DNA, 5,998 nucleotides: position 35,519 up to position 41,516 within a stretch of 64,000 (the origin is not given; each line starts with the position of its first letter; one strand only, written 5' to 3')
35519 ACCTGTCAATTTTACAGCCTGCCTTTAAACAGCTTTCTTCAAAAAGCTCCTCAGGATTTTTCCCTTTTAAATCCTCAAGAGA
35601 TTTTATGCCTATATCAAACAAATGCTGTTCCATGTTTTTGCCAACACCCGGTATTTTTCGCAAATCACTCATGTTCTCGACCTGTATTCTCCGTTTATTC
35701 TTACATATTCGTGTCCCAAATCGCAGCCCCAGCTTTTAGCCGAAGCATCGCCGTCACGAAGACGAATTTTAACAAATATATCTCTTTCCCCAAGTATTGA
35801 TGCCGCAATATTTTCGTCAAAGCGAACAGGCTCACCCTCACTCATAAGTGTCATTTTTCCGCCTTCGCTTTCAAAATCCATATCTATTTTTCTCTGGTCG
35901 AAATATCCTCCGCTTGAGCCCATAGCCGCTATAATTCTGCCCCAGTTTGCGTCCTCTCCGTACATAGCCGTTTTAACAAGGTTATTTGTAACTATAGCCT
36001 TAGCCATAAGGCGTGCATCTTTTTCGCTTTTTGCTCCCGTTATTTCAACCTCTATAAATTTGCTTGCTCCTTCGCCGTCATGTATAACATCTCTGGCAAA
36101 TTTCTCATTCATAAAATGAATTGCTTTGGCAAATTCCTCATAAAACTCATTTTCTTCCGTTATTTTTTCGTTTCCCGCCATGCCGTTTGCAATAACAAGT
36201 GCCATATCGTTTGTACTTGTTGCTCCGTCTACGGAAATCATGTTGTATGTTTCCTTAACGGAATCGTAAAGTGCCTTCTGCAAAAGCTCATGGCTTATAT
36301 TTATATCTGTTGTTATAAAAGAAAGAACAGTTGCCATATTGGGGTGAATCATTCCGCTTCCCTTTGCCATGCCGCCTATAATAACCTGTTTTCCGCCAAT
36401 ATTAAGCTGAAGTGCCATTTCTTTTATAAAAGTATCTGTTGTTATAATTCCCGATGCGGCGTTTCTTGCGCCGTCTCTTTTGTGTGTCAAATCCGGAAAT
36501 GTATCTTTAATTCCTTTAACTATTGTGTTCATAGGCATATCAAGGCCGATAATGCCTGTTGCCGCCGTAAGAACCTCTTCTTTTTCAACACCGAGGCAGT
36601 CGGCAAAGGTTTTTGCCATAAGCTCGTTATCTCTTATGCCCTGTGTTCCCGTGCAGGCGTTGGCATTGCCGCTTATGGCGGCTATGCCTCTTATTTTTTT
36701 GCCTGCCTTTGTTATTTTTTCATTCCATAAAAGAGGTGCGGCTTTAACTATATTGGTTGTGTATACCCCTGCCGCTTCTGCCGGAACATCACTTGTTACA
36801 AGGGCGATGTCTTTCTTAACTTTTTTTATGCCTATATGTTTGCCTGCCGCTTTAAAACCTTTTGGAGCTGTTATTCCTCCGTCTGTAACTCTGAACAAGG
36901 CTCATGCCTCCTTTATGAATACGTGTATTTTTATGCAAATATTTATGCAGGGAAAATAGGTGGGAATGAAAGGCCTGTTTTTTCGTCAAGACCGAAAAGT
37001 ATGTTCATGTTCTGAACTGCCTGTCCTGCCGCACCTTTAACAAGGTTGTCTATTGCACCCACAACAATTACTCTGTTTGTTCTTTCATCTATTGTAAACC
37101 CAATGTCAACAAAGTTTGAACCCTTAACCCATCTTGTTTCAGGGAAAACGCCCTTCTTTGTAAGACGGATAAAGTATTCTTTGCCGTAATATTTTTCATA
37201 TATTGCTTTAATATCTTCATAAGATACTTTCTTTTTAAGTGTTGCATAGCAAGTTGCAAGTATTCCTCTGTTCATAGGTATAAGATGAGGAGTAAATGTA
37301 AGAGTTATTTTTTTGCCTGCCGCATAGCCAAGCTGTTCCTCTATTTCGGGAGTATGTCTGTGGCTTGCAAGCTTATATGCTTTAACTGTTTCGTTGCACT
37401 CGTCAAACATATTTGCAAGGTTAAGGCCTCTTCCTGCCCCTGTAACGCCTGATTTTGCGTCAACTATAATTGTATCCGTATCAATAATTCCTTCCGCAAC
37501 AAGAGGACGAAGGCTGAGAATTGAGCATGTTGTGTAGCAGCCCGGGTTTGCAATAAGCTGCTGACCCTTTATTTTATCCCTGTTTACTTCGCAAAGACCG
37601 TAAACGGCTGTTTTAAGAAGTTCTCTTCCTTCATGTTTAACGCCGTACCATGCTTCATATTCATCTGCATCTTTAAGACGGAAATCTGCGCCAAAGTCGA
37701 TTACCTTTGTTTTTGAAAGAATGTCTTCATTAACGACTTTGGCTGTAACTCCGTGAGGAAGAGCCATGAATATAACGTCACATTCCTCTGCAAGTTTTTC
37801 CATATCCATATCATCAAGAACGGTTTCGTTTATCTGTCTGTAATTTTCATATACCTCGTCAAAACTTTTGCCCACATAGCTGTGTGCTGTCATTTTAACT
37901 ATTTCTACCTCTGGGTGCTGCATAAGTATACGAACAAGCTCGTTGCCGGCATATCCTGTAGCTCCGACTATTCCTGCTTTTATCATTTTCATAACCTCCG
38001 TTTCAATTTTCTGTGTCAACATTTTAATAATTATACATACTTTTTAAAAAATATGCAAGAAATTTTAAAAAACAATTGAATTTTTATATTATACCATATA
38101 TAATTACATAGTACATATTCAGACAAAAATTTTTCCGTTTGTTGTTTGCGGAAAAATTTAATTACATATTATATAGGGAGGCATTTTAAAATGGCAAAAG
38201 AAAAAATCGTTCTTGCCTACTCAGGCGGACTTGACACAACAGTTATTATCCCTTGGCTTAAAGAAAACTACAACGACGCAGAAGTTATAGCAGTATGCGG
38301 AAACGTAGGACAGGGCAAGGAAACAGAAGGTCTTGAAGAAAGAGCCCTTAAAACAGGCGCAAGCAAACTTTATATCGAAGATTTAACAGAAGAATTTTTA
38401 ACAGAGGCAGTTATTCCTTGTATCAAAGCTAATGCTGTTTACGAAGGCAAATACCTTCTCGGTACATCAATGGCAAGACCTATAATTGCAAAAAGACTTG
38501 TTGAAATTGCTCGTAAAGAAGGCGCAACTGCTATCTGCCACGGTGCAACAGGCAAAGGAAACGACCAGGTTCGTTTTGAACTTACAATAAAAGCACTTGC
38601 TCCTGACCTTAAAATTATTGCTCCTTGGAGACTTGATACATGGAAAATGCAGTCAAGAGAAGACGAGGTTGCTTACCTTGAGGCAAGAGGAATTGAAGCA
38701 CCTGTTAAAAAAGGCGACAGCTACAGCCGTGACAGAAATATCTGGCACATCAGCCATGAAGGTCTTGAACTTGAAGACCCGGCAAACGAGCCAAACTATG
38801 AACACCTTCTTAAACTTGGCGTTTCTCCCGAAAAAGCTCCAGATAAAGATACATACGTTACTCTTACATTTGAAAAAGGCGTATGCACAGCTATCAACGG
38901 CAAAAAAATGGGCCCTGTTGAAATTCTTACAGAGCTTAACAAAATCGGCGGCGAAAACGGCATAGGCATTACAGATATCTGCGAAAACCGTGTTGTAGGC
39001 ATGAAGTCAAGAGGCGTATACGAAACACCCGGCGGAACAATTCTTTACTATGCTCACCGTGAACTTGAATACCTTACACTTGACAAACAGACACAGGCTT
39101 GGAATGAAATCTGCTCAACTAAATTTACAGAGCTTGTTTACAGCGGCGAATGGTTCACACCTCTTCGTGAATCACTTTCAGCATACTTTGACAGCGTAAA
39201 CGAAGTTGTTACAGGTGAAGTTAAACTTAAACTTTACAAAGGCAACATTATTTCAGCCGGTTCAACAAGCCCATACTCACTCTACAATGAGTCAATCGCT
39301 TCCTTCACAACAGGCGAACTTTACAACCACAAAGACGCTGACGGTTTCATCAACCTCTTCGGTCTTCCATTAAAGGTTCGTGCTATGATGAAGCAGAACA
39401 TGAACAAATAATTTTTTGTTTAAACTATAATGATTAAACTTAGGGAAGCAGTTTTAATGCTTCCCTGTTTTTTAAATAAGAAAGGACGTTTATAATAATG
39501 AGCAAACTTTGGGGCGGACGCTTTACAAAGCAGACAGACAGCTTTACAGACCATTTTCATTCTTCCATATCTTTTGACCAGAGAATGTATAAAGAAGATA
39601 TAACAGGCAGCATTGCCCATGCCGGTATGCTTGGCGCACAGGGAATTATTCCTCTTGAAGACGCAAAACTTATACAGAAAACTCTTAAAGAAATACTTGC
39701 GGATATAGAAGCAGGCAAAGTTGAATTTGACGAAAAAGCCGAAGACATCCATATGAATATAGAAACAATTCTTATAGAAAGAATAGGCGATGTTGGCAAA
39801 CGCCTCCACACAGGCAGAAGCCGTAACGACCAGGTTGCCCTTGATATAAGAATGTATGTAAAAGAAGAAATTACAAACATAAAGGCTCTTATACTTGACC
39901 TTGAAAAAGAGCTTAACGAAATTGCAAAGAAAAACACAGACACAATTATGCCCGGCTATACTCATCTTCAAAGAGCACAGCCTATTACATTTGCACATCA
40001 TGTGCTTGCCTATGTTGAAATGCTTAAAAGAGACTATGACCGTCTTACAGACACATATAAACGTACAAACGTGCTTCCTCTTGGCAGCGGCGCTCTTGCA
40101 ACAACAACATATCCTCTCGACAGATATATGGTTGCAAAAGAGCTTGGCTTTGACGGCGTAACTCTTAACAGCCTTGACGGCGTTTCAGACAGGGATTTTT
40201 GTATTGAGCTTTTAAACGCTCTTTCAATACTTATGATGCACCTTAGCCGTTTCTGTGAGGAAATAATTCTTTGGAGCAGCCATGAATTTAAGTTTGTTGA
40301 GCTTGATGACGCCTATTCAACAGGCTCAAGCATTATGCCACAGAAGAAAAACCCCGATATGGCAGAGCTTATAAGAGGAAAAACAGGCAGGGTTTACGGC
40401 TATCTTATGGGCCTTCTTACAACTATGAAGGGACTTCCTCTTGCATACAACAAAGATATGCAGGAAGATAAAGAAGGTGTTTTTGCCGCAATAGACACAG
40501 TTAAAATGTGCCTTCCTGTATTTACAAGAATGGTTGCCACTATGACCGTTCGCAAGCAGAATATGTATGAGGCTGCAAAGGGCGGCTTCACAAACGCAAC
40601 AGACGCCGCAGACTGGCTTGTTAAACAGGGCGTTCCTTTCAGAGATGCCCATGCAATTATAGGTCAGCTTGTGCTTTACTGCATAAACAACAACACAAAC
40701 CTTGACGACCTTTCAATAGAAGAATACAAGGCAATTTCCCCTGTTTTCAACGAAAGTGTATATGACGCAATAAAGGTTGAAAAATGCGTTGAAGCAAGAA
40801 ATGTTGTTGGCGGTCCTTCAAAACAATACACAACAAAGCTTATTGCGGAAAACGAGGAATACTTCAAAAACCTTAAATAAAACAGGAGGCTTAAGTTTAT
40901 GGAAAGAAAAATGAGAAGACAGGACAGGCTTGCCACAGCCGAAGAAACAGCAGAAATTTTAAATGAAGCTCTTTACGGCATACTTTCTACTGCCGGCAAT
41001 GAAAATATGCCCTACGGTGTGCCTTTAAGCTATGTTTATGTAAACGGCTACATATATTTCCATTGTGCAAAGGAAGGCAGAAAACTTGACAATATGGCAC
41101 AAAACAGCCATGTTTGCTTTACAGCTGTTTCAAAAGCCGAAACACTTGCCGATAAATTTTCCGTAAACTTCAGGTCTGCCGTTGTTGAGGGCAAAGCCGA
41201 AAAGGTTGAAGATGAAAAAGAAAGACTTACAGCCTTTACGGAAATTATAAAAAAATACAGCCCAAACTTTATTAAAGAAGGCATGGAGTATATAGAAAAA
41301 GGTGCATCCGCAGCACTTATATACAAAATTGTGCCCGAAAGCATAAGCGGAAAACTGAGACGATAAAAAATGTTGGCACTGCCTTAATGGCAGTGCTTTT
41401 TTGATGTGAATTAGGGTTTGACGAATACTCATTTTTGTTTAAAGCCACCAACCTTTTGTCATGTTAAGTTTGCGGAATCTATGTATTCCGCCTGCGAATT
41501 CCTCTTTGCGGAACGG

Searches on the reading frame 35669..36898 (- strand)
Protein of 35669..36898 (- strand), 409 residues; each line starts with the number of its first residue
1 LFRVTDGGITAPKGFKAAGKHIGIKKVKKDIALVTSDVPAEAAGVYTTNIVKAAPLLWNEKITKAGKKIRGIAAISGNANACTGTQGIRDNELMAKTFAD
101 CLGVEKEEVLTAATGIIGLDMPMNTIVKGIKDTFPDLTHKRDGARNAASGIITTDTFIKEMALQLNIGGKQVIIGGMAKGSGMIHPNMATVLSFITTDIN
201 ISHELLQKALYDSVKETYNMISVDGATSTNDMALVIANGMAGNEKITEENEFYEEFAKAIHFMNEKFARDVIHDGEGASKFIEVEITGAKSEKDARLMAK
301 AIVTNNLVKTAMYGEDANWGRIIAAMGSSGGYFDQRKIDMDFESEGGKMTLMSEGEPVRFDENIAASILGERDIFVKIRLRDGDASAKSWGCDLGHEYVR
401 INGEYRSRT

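Call 75: search_protein_families(library=pfam, proteins=[window:35669-36898:-], max_evalue=0.00001)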
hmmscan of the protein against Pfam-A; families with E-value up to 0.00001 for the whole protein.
window:35669-36898:- (409 aa): 1 family
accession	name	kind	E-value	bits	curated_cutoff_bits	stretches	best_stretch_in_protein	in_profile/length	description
PF01960.23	ArgJ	-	1.7e-140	468.5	32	1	16-407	1-377/377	ArgJ family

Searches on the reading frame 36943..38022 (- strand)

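Call 75: search_protein_families(library=pfam, proteins=[window:36943-38022:-], max_evalue=0.00001)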
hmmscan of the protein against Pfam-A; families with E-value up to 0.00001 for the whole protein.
window:36943-38022:- (359 aa): 3 families
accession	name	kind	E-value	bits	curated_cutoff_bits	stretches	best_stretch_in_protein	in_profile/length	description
PF22698.1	Semialdhyde_dhC_1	-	1.9e-65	220.2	27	1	162-326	1-165/165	Semialdehyde dehydrogenase, dimerisation domain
PF01118.30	Semialdhyde_dh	-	9.3e-33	113.6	26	1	15-153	1-120/121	Semialdehyde dehydrogenase, NAD binding domain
PF02774.23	Semialdhyde_dhC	-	3.2e-26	93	26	1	171-329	1-184/184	Semialdehyde dehydrogenase, dimerisation domain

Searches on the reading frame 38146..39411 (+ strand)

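Call 75: search_protein_families(library=pfam, proteins=[window:38146-39411:+], max_evalue=0.00001)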
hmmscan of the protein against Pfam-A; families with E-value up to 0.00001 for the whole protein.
window:38146-39411:+ (421 aa): 2 families
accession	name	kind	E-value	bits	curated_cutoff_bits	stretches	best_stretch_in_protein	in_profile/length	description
PF20979.2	Arginosuc_syn_C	-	6.4e-71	238.9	27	1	193-411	1-218/219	Arginosuccinate synthase C-terminal domain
PF00764.25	Arginosuc_synth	-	3e-63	213.1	27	1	20-184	1-162/162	Arginosuccinate synthase N-terminal HUP domain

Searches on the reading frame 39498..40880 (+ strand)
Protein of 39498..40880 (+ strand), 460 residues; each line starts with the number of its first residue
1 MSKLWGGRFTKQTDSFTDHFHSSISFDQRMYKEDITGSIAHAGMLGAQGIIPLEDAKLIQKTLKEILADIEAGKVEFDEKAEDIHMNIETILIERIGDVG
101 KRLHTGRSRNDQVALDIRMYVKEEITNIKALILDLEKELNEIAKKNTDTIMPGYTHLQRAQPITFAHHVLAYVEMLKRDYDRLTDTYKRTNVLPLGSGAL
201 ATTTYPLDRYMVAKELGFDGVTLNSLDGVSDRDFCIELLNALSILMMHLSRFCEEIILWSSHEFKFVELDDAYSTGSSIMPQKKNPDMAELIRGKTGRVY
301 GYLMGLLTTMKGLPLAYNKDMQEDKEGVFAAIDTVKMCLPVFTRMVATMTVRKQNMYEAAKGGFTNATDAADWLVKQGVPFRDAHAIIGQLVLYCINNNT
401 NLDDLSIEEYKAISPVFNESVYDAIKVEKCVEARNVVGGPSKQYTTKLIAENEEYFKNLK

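Call 75: search_protein_families(library=pfam, proteins=[window:39498-40880:+], max_evalue=0.00001)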
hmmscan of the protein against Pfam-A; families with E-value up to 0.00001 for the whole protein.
window:39498-40880:+ (460 aa): 2 families
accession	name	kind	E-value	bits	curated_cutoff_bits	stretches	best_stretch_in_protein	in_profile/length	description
PF00206.25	Lyase_1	-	4.2e-79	266.6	27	1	7-301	1-312/312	Lyase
PF14698.11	ASL_C2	-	2.9e-28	98.6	27.3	1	364-432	1-69/69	Argininosuccinate lyase C-terminal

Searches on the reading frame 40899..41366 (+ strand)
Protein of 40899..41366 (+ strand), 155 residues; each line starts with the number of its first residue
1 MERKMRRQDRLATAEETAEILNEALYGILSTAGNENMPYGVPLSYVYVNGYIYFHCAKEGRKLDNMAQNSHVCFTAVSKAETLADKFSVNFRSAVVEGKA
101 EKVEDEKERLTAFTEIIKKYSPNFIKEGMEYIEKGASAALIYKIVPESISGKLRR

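Call 75: search_protein_families(library=pfam, proteins=[window:40899-41366:+], max_evalue=0.00001)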
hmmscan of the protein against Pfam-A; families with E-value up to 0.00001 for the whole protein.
window:40899-41366:+ (155 aa): 2 families
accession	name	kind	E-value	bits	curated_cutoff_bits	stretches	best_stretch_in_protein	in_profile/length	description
PF12900.13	Pyridox_ox_2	-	1.3e-21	77.5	27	1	14-152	2-139/140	Pyridoxamine 5'-phosphate oxidase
PF01243.27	PNPOx_N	-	1.1e-14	55.2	28.1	1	15-144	3-111/120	Pyridoxamine 5'-phosphate oxidase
